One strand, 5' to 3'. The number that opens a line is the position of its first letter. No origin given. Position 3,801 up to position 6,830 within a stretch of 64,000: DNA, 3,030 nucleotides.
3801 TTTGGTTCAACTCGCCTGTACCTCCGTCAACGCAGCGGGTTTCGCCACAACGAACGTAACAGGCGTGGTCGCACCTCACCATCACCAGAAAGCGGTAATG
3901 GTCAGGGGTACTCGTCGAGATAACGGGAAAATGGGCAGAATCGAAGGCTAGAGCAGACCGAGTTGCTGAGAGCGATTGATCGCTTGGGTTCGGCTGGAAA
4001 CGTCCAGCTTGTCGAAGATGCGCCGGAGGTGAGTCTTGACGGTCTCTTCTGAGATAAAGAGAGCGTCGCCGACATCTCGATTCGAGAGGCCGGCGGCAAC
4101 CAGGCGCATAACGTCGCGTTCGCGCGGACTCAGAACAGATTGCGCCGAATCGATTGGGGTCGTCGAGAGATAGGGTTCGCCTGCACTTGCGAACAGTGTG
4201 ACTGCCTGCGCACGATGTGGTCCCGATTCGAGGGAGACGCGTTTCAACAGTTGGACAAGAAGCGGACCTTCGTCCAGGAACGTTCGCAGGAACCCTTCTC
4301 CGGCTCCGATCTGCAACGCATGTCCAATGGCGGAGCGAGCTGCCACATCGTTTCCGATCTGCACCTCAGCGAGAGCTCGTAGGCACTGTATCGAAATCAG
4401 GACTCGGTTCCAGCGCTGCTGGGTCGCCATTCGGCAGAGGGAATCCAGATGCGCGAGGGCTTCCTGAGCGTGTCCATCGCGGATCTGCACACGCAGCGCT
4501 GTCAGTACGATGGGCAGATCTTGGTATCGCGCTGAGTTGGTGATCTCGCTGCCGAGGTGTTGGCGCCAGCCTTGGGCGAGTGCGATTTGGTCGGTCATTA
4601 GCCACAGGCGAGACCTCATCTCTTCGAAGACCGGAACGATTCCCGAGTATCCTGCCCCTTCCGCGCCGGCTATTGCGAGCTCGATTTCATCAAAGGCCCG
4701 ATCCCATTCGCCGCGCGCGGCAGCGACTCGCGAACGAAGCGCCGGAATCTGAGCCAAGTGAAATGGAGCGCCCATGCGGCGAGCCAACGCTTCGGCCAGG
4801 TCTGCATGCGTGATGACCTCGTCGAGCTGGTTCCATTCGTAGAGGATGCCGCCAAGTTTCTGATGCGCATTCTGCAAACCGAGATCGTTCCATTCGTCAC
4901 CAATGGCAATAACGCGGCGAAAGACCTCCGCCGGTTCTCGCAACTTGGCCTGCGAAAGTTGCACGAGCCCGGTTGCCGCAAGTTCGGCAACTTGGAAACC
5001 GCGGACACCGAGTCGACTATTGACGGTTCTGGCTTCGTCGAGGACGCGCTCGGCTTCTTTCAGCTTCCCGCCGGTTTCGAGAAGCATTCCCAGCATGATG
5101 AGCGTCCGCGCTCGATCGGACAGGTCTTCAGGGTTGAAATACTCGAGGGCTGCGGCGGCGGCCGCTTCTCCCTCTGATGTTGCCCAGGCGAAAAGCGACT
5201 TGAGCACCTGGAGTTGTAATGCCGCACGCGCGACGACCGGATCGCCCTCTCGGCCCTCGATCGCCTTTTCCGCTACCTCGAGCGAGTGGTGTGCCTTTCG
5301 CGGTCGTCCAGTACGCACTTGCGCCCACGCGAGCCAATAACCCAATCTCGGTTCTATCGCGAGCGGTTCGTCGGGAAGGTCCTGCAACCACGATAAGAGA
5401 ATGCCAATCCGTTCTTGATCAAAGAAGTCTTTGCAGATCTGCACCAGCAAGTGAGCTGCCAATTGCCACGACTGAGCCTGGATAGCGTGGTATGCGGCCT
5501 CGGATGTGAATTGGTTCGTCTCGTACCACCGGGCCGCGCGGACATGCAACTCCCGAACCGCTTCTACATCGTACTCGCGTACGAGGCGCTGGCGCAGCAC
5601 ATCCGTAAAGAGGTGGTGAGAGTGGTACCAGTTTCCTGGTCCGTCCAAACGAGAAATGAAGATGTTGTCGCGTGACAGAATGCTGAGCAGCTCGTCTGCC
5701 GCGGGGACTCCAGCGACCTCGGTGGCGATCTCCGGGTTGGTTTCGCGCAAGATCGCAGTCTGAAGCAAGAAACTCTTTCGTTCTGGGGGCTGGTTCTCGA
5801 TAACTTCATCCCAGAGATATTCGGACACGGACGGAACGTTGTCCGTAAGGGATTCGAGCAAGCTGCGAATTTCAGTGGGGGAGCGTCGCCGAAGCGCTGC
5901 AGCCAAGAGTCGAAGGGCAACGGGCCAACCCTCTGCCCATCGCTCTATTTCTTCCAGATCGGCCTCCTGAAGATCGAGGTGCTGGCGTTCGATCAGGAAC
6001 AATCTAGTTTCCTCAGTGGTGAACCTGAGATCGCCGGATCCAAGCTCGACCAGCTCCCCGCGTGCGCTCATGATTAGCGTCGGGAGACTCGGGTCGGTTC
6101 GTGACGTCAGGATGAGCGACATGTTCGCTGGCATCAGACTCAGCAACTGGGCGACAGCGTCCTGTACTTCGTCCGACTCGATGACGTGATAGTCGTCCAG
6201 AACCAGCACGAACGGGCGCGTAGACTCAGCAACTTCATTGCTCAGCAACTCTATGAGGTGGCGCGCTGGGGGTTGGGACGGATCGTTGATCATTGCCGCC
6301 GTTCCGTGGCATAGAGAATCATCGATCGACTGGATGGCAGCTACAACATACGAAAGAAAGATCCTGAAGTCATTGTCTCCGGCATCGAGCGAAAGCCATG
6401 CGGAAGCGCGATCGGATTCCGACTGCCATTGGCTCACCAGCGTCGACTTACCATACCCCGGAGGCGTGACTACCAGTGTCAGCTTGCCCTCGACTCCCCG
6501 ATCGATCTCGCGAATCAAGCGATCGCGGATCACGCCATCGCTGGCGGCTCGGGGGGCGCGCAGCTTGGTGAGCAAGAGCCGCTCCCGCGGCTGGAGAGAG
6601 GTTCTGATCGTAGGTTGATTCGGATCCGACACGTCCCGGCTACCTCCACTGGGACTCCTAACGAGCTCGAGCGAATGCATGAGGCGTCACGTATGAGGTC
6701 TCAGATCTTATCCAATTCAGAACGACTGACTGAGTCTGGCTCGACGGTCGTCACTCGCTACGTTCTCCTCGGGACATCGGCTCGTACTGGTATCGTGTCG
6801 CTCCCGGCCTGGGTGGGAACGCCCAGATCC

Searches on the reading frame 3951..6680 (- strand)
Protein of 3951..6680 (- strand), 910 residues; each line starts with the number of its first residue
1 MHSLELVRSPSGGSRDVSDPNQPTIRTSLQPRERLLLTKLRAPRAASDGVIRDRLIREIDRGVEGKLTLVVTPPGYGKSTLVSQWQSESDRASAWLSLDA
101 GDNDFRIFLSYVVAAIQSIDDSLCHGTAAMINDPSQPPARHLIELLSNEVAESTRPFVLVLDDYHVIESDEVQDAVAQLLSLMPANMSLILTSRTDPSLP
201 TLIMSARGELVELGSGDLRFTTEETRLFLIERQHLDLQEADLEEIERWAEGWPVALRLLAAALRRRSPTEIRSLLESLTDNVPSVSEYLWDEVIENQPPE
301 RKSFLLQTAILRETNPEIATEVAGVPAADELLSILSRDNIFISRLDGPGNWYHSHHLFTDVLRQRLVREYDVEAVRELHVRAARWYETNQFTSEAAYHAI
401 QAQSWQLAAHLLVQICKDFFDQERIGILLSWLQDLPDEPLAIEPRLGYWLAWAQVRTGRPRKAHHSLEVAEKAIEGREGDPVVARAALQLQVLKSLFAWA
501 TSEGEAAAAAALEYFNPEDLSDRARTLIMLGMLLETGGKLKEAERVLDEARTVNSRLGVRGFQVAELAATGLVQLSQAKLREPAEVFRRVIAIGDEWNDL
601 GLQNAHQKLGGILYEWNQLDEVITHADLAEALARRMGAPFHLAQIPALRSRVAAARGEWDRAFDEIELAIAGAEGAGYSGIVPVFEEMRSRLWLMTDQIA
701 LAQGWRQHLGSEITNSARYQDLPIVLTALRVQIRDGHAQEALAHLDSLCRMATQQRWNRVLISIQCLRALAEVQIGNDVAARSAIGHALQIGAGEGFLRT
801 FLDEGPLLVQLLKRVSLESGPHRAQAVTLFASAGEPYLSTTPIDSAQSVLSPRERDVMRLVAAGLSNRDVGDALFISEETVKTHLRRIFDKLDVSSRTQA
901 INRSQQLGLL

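Call 44: search_protein_families(library=pfam, proteins=[window:3951-6680:-], max_evalue=0.01)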
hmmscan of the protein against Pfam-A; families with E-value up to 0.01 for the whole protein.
window:3951-6680:- (910 aa): 9 families
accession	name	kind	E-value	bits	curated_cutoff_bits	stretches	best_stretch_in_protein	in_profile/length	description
PF17874.7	TPR_MalT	-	3.5e-33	115.7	45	1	502-815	18-333/336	MalT-like TPR region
PF00196.25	GerE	-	1.8e-20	72.7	23.5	1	848-901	1-54/57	Bacterial regulatory proteins, luxR family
PF13191.12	AAA_16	-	6.1e-08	33.8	32.6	1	58-189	18-164/167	AAA ATPase domain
PF04545.22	Sigma70_r4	-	1.1e-05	25.3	24.1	1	849-892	4-48/50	Sigma-70, region 4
PF08281.18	Sigma70_r4_2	-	2.9e-05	24.1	25.7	1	848-892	9-54/54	Sigma-70, region 4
PF13401.12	AAA_22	-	0.00078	20.2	27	1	66-184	6-109/130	AAA domain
PF07719.23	TPR_2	-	0.0029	18.1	27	0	524-551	1-28/34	Tetratricopeptide repeat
PF00004.35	AAA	-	0.0042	18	21.2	0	69-185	2-94/131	ATPase family associated with various cellular activities (AAA)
PF13428.12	TPR_14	-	0.0059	17.6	23.5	0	526-552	3-29/44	Tetratricopeptide repeat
